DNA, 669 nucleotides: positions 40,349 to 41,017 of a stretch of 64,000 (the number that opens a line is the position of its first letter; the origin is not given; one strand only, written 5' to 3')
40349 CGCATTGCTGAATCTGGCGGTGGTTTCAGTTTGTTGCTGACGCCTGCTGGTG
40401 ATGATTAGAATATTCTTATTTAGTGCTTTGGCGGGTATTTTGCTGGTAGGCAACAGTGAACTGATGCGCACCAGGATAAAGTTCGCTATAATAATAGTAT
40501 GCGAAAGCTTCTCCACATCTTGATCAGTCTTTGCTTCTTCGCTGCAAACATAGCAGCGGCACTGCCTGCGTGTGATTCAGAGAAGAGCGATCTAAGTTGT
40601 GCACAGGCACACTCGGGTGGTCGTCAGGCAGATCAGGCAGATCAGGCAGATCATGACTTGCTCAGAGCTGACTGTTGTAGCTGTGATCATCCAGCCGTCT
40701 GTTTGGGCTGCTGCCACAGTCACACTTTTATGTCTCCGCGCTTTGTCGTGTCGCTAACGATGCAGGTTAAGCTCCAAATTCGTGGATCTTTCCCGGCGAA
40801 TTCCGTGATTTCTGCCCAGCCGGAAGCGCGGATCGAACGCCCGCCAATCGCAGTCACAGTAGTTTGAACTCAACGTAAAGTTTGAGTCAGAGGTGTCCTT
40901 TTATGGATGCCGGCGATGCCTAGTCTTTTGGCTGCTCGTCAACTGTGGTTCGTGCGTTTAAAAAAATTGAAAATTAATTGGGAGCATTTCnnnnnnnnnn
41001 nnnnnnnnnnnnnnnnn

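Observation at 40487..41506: Self-contained two-gene unit encoding secreted Cys/His-rich proteins; the second is a 24-cysteine, three-repeat acidic protein of no recognisable family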

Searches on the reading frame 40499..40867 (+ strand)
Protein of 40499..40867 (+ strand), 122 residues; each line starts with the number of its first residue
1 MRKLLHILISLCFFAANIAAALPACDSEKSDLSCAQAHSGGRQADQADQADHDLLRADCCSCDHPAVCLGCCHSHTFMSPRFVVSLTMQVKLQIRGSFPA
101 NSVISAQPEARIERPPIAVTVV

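Call 4: search_protein_families(library=pfam, proteins=[window:40499-40867:+], max_evalue=1)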
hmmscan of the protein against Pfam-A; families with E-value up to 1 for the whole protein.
window:40499-40867:+ (122 aa): 0 families

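Call 5: search_protein_families(library=ncbifam, proteins=[window:40499-40867:+], max_evalue=10)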
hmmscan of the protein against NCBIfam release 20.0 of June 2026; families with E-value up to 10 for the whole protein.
window:40499-40867:+ (122 aa): 2 families
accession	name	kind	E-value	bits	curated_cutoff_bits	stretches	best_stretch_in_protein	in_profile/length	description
NF033807.0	CopL_fam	subfamily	0.0022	18.6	40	1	24-118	39-129/129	CopL family metal-binding regulatory protein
NF041700.1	Shig_StxB_1e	exception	0.076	13.1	203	1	1-30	1-29/89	Shiga toxin Stx1e subunit B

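Call 7: find_homologous_proteins(query=window:40499-40867:+, max_evalue=0.01)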
Query window:40499-40867:+ (122 aa): 12 proteins with E <= 0.01 among 16 candidates.
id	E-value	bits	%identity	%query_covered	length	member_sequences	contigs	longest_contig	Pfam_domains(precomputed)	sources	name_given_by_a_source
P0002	6.0e-75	267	100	100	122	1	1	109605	-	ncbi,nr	ncbi:MAG: hypothetical protein NTY08_06910 [Proteobacteria bacterium]|nr:hypothetical protein [Pseud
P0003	4.6e-70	251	94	100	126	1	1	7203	-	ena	-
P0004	1.0e-67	243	83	100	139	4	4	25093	-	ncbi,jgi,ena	jgi:hypothetical protein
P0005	1.3e-67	243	91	100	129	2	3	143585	-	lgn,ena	-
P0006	7.4e-67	241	86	100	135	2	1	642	-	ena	-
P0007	1.1e-66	240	83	100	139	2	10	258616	-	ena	-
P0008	2.0e-65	236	88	100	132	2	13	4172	-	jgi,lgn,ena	-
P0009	5.9e-63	228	85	100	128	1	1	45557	-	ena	-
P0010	8.4e-57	208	80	100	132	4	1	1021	-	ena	-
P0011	4.7e-48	180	72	100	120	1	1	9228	-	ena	-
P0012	9.3e-36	140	55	100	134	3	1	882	-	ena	-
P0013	1.6e-34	136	56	99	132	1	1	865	-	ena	-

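Call 9: find_encoding_contigs(protein=P0007, flank=6000, max_places=3)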
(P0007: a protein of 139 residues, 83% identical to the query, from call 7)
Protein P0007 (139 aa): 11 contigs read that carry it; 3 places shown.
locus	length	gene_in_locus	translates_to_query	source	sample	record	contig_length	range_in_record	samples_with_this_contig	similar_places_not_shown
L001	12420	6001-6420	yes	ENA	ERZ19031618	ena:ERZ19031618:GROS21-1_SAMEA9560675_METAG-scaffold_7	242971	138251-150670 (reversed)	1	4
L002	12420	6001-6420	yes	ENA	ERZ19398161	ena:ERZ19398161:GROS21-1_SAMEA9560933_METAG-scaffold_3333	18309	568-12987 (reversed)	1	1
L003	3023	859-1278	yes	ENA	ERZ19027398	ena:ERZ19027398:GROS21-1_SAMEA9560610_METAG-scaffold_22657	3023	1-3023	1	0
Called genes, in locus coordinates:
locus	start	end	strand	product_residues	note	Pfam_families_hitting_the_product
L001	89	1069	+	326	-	-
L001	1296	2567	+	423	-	PF00012:HSP70, PF06723:MreB_Mbl (weak), PF00012:HSP70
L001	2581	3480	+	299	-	PF04794:YdjC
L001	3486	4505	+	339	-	PF00535:Glycos_transf_2, PF13641:Glyco_tranf_2_3 (weak)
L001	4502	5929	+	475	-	PF02366:PMT, PF13231:PMT_2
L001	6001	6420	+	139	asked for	-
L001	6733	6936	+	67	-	-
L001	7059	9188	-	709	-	PF02011:Glyco_hydro_48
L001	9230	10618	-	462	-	PF01336:tRNA_anti-codon, PF00152:tRNA-synt_2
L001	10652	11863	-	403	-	PF13439:Glyco_transf_4, PF13579:Glyco_trans_4_4, PF20706:GT4-conflict, PF00534:Glycos_transf_1, PF13692:Glyco_trans_1_4, PF13524:Glyco_trans_1_2 (weak)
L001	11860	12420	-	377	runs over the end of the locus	PF13439:Glyco_transf_4, PF13579:Glyco_trans_4_4, PF00534:Glycos_transf_1, PF13692:Glyco_trans_1_4, PF13524:Glyco_trans_1_2 (weak), PF20706:GT4-conflict (weak)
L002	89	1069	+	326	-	-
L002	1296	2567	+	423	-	PF00012:HSP70, PF06723:MreB_Mbl (weak), PF00012:HSP70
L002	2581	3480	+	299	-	PF04794:YdjC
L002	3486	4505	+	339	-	PF00535:Glycos_transf_2, PF13641:Glyco_tranf_2_3 (weak)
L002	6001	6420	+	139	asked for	-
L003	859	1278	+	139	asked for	-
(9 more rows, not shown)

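Call 10: find_encoding_contigs(protein=P0005, flank=6000, max_places=3)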
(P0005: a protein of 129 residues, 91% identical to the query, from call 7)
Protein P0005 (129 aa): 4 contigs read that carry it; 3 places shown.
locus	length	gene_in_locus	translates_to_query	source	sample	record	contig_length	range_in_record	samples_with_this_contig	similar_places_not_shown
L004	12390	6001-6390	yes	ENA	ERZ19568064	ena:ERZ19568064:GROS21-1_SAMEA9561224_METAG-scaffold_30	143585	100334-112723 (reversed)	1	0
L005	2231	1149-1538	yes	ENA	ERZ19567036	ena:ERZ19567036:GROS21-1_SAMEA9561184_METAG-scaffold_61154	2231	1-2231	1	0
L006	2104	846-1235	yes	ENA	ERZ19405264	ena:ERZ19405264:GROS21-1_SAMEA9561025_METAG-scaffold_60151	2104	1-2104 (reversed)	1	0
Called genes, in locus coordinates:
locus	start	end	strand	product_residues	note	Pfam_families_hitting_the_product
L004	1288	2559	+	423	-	PF00012:HSP70, PF06723:MreB_Mbl (weak), PF00012:HSP70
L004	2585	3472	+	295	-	PF04794:YdjC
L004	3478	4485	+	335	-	PF13641:Glyco_tranf_2_3 (weak), PF00535:Glycos_transf_2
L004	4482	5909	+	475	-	PF02366:PMT, PF13231:PMT_2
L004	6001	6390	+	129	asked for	-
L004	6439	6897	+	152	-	-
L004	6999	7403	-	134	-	-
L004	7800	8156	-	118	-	-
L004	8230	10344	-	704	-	PF02011:Glyco_hydro_48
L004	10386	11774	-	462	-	PF01336:tRNA_anti-codon, PF00152:tRNA-synt_2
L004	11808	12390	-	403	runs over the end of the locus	PF13439:Glyco_transf_4, PF13579:Glyco_trans_4_4, PF20706:GT4-conflict, PF00534:Glycos_transf_1, PF13692:Glyco_trans_1_4, PF13524:Glyco_trans_1_2 (weak)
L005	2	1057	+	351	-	?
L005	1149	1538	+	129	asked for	-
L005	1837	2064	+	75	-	-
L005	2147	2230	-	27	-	?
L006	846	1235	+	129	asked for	-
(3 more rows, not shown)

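Call 12: find_encoding_contigs(protein=P0009, flank=6000, max_places=2)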
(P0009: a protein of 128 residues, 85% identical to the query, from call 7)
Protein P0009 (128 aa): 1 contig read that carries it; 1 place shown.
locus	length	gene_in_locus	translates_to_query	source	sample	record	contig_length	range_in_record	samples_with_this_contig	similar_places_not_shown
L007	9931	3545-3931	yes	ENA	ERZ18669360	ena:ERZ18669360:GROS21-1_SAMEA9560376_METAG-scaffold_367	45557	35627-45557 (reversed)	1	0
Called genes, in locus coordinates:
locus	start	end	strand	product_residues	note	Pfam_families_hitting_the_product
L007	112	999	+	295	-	PF04794:YdjC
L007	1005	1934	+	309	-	-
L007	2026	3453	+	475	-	PF02366:PMT, PF13231:PMT_2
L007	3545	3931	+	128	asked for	-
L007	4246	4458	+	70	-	-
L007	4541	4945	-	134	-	-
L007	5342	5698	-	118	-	-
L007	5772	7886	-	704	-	PF02011:Glyco_hydro_48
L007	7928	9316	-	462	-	PF01336:tRNA_anti-codon, PF00152:tRNA-synt_2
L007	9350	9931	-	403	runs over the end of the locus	PF13439:Glyco_transf_4, PF13579:Glyco_trans_4_4, PF20706:GT4-conflict, PF00534:Glycos_transf_1, PF13692:Glyco_trans_1_4, PF13524:Glyco_trans_1_2 (weak)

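Call 13: find_encoding_contigs(protein=P0011, flank=6000, max_places=2)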
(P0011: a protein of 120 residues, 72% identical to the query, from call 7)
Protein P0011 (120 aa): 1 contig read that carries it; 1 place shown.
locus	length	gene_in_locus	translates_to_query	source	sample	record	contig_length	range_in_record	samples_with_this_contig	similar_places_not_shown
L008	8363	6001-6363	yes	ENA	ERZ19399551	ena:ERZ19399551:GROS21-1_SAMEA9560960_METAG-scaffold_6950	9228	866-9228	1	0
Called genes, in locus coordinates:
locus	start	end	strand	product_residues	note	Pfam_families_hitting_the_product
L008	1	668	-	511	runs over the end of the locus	?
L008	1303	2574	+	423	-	PF00012:HSP70, PF06723:MreB_Mbl (weak), PF00012:HSP70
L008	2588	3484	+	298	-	PF04794:YdjC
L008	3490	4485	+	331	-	PF00535:Glycos_transf_2, PF13641:Glyco_tranf_2_3 (faint)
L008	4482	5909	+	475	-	PF02366:PMT, PF13231:PMT_2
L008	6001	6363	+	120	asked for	-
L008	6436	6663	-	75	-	-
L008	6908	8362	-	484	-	?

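Call 15: find_encoding_contigs(protein=P0004, flank=6000, max_places=3)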
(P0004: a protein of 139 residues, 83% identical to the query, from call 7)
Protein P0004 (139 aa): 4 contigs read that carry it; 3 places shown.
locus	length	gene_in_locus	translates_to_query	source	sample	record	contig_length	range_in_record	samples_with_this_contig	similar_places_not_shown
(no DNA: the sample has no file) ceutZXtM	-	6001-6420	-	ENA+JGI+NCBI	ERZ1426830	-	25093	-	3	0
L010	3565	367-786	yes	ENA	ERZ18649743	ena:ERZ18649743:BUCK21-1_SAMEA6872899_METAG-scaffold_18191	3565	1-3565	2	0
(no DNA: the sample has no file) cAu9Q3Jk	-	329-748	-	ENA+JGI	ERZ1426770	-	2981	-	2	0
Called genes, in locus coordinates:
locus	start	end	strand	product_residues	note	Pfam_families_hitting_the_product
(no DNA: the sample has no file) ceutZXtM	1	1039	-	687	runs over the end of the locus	PF13424:TPR_12, PF13432:TPR_16, PF14559:TPR_19, PF13429:TPR_15 (weak), PF07719:TPR_2 (weak), PF14559:TPR_19 (weak), PF13432:TPR_16 (weak), PF14559:TPR_19, +13 more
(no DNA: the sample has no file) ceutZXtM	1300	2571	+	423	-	PF00012:HSP70, PF06723:MreB_Mbl (weak), PF00012:HSP70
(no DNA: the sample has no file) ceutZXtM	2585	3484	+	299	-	PF04794:YdjC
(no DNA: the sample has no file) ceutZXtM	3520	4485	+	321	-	PF00535:Glycos_transf_2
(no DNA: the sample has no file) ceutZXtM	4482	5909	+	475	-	PF02366:PMT, PF13231:PMT_2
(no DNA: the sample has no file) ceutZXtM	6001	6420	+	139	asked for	-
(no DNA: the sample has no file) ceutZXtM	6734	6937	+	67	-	-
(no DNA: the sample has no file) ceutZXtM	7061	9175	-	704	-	PF02011:Glyco_hydro_48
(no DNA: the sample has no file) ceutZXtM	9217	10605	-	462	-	PF01336:tRNA_anti-codon, PF00152:tRNA-synt_2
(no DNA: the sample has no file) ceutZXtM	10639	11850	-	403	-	PF13439:Glyco_transf_4, PF13579:Glyco_trans_4_4, PF20706:GT4-conflict, PF00534:Glycos_transf_1, PF13692:Glyco_trans_1_4, PF13524:Glyco_trans_1_2 (weak)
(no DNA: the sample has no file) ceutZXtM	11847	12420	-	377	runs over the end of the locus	PF13439:Glyco_transf_4, PF13579:Glyco_trans_4_4, PF00534:Glycos_transf_1, PF13692:Glyco_trans_1_4, PF13524:Glyco_trans_1_2 (weak), PF20706:GT4-conflict (weak)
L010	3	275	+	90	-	?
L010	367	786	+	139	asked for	-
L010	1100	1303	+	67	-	-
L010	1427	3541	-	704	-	PF02011:Glyco_hydro_48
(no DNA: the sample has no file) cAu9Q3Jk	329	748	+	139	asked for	-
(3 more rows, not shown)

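Call 31: search_protein_families(library=ncbifam, alignment_id=A4, max_evalue=1)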
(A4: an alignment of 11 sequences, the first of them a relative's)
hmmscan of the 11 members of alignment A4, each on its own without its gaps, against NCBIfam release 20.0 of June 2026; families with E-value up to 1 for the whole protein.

A. member 1, P0002 (122 aa): 2 families
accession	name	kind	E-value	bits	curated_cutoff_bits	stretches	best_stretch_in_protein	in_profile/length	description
NF033807.0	CopL_fam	subfamily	0.0022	18.6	40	1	24-118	39-129/129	CopL family metal-binding regulatory protein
NF041700.1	Shig_StxB_1e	exception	0.076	13.1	203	1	1-30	1-29/89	Shiga toxin Stx1e subunit B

B. families by the number of members that match (of 11 scanned): 11 families
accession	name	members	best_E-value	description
NF033807.0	CopL_fam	10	2.3e-06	CopL family metal-binding regulatory protein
NF041700.1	Shig_StxB_1e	9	0.036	Shiga toxin Stx1e subunit B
NF045614.1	efflu_CzcI_Cupr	4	0.0028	cation efflux protein, CzcI family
TIGR04085.1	rSAM_more_4Fe4S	4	0.0043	SPASM domain-containing protein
NF045615.1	efflu_CzcI_Acin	3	0.022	cation efflux protein, CzcI-like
NF041698.1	Shig_StxB_1c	3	0.12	Shiga toxin Stx1c subunit B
NF033659.0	Shiga_Stx1B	2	0.1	Shiga toxin Stx1 subunit B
NF045730.1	VlpC_Nterm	1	0.0059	variant surface lipoprotein VlpC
NF041699.1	Shig_StxB_1d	1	0.12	Shiga toxin Stx1d subunit B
TIGR03942.1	sulfatase_rSAM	1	0.19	anaerobic sulfatase maturase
NF052673.1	lpg1681_fam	1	0.42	lpg1681 family protein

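Call 42: find_homologous_proteins(query=A5, max_evalue=0.001)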
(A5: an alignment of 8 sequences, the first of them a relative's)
Query A5 (8 sequences) (122 aa, profile of the alignment): 14 proteins with E <= 0.001 among 1079 candidates.
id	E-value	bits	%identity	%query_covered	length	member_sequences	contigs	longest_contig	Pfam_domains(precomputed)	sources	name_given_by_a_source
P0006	2.1e-63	230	86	100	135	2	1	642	-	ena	-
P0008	2.4e-63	230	88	100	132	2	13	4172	-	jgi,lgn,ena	-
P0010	1.2e-62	228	80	100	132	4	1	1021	-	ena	-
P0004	7.6e-62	225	83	100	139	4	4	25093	-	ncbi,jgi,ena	jgi:hypothetical protein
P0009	2.9e-61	223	85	100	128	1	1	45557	-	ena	-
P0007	5.3e-61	222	83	100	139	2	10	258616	-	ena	-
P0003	9.1e-61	222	94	100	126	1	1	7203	-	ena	-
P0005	9.5e-61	222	91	100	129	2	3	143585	-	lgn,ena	-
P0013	5.1e-59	216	56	99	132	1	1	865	-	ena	-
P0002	7.9e-59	215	100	100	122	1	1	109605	-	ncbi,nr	ncbi:MAG: hypothetical protein NTY08_06910 [Proteobacteria bacterium]|nr:hypothetical protein [Pseud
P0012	2.9e-58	214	55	100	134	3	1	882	-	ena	-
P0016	4.2e-52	194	47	97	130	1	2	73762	-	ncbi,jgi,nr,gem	ncbi:MAG: hypothetical protein FJ146_09335 [Deltaproteobacteria bacterium]|nr:hypothetical protein [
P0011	4.8e-48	181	72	100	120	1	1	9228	-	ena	-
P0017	5.9e-43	164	39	100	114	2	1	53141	-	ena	-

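Call 66: search_protein_families(library=pfam, alignment_id=A5, max_evalue=10)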
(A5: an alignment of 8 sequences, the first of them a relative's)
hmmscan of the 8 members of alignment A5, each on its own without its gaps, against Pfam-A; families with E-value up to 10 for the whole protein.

A. member 1, P0002 (122 aa): 0 families

B. families by the number of members that match (of 8 scanned): 1 family
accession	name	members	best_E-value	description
PF05407.19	Peptidase_C27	1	0.16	Rubella virus endopeptidase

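Call 89: search_protein_families(library=ncbifam, proteins=[P0012, P0013, P0004], max_evalue=0.1)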
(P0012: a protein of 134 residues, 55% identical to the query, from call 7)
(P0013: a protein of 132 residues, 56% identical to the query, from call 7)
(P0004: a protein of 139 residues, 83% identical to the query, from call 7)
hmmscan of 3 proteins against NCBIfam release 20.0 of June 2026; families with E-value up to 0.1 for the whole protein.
P0012 (134 aa): 0 families

P0013 (132 aa): 3 families
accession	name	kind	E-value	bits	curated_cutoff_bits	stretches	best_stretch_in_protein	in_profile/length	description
NF033807.0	CopL_fam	subfamily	0.00027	21.6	40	1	4-128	2-129/129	CopL family metal-binding regulatory protein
TIGR04085.1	rSAM_more_4Fe4S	domain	0.0043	17.5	27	1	34-91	27-83/93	SPASM domain-containing protein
NF045730.1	VlpC_Nterm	exception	0.0059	16.8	160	1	31-62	27-58/87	variant surface lipoprotein VlpC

P0004 (139 aa): 4 families
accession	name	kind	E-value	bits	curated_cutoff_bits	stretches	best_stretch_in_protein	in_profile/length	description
NF033807.0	CopL_fam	subfamily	6.3e-06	26.8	40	1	5-135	3-129/129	CopL family metal-binding regulatory protein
NF045614.1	efflu_CzcI_Cupr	equivalog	0.011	16.4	100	1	2-93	2-89/124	cation efflux protein, CzcI family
TIGR04085.1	rSAM_more_4Fe4S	domain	0.034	14.6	27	1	55-95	37-80/93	SPASM domain-containing protein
NF041700.1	Shig_StxB_1e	exception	0.073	13.1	203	0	1-30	1-29/89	Shiga toxin Stx1e subunit B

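Call 91: search_dna_similar(query=window:40499-40864:+, collection=plasmids, mode=protein, max_evalue=10, max_rows=15)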
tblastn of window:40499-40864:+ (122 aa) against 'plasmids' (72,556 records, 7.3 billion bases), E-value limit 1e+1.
No match.

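Call 98: find_encoding_contigs(protein=P0012, flank=2000, max_places=3)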
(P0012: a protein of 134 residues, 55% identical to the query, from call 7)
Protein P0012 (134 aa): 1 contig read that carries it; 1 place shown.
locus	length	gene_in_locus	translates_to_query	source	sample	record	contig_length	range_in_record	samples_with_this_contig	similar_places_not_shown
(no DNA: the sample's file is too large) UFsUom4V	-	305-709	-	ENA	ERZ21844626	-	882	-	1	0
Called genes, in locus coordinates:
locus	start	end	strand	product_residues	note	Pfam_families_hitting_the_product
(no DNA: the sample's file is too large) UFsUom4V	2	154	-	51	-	?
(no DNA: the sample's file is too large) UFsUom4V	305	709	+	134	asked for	-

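Call 99: find_encoding_contigs(protein=P0013, flank=2000, max_places=3)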
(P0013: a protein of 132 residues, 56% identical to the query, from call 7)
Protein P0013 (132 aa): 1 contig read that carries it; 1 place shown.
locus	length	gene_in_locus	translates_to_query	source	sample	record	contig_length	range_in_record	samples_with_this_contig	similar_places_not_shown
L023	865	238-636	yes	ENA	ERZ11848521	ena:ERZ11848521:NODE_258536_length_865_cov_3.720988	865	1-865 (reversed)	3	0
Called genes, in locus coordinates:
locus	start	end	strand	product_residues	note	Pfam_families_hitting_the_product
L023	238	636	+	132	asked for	-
